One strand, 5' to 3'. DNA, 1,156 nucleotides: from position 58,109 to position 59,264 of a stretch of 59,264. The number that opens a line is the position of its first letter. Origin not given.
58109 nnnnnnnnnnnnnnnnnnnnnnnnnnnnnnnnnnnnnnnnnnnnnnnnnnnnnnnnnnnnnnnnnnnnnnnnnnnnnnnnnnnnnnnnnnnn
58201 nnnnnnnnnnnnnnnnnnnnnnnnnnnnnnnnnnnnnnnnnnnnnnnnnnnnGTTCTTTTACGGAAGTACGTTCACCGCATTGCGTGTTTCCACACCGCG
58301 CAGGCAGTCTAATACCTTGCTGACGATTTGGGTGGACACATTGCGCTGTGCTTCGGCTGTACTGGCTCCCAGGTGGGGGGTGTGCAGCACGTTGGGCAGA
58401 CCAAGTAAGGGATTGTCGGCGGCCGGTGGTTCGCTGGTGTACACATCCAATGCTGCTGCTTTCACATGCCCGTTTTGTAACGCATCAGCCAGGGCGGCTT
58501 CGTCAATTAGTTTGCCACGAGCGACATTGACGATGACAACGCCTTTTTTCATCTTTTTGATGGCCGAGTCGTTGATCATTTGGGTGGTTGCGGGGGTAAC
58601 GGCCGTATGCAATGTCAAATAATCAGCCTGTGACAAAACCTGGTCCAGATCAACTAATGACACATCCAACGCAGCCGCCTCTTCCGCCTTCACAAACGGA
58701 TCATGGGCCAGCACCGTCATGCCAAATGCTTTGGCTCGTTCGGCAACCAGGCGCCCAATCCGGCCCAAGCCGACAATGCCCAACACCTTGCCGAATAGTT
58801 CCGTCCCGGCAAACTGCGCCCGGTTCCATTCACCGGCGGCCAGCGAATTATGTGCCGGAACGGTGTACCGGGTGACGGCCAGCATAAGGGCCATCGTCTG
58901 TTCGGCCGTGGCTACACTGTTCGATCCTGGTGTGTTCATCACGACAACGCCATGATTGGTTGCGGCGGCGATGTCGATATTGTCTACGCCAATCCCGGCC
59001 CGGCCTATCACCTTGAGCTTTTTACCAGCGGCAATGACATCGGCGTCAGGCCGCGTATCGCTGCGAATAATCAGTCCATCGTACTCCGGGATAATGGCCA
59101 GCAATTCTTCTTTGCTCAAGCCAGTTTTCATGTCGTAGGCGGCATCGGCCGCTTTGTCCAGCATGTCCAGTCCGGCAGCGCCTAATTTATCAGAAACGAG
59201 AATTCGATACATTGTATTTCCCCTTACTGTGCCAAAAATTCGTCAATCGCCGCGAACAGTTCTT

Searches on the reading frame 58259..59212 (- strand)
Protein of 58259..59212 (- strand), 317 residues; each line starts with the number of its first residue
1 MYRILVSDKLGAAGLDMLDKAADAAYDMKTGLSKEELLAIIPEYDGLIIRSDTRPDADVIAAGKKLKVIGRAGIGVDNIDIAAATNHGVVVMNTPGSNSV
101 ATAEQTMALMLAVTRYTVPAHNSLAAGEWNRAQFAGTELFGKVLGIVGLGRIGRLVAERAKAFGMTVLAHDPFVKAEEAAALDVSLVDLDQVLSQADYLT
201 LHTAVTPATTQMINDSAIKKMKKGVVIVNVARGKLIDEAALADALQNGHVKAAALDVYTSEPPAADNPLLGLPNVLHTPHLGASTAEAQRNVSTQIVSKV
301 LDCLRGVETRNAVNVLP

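Call 32: search_protein_families(library=ncbifam, proteins=[window:58259-59212:-], max_evalue=0.001)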
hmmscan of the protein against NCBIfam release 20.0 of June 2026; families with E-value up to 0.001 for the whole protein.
window:58259-59212:- (317 aa): 25 families
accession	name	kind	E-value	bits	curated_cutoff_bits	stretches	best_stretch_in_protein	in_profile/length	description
TIGR01327.1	PGDH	equivalog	3.8e-126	421.9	454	1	3-315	1-312/525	phosphoglycerate dehydrogenase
NF009714.1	PRK13243.1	equivalog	1.6e-69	234.8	455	1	3-314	4-323/332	glyoxylate reductase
NF008759.0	PRK11790.1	equivalog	7.2e-67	225.8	404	1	4-315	14-328/410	phosphoglycerate dehydrogenase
NF005069.0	PRK06487.1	equivalog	1.9e-57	194.8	448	1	48-306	52-313/320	2-hydroxyacid dehydrogenase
NF011938.0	PRK15409.1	equivalog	2.9e-57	194.2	492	1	34-314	36-319/324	glyoxylate/hydroxypyruvate reductase GhrB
NF005750.0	PRK07574.1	equivalog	3.6e-51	174.4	329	1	58-303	107-355/386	NAD-dependent formate dehydrogenase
NF005387.0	PRK06932.1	equivalog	4e-47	160.7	492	1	47-300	47-302/314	2-hydroxyacid dehydrogenase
NF006263.0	PRK08410.1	equivalog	8.6e-44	150.2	389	1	4-303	5-306/311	D-2-hydroxyacid dehydrogenase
NF041369.1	Dhydh_Halo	equivalog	1.8e-40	139.1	400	1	74-313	64-304/305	D-2-hydroxyacid dehydrogenase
NF001309.0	PRK00257.1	equivalog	3.4e-39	134.9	434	1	38-308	32-282/379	4-phosphoerythronate dehydrogenase PdxB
NF000492.1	vanH_gen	exception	7.6e-36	123.7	540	1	66-261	67-255/312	D-lactate dehydrogenase VanH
NF005027.0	PRK06436.1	equivalog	1.2e-35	123.1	261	1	60-295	44-270/303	2-hydroxyacid dehydrogenase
NF006374.0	PRK08605.1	subfamily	2.9e-32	112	356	1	36-314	38-332/332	D-lactate dehydrogenase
NF000371.1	vanH_Agroup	exception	9.6e-32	110.4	700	1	66-307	72-319/322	VanH-A/VanH-Pt family D-lactate dehydrogenase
NF000128.1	vanH-Sc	exception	8.2e-28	97.5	650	1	69-261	90-275/337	D-lactate dehydrogenase VanH-Sc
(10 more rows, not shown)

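Call 75: find_encoding_contigs(protein=window:58259-59212:-, flank=10000, max_places=3)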
Protein window:58259-59212:- (317 aa): 1 contig read that carries it; 1 place shown.
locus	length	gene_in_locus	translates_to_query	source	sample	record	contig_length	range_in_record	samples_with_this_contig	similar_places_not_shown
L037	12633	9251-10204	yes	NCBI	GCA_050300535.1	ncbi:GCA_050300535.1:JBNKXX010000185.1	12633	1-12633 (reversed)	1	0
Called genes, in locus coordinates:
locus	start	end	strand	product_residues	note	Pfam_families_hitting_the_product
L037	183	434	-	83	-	-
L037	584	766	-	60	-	-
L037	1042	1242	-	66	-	-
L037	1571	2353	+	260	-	-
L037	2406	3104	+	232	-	PF00072:Response_reg, PF00486:Trans_reg_C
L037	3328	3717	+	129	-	PF01597:GCV_H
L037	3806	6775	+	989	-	PF02347:GDC-P, PF01212:Beta_elim_lyase, PF21478:GcvP2_C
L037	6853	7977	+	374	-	PF01571:GCV_T, PF08669:GCV_T_C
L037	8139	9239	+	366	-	PF00266:Aminotran_5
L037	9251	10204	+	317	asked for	PF00389:2-Hacid_dh, PF02826:2-Hacid_dh_C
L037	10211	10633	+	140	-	PF00710:Asparaginase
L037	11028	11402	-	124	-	PF15919:HicB_lk_antitox, PF15970:HicB-like_2 (weak), PF05534:HicB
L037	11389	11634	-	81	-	-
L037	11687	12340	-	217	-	PF04199:Cyclase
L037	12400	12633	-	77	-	?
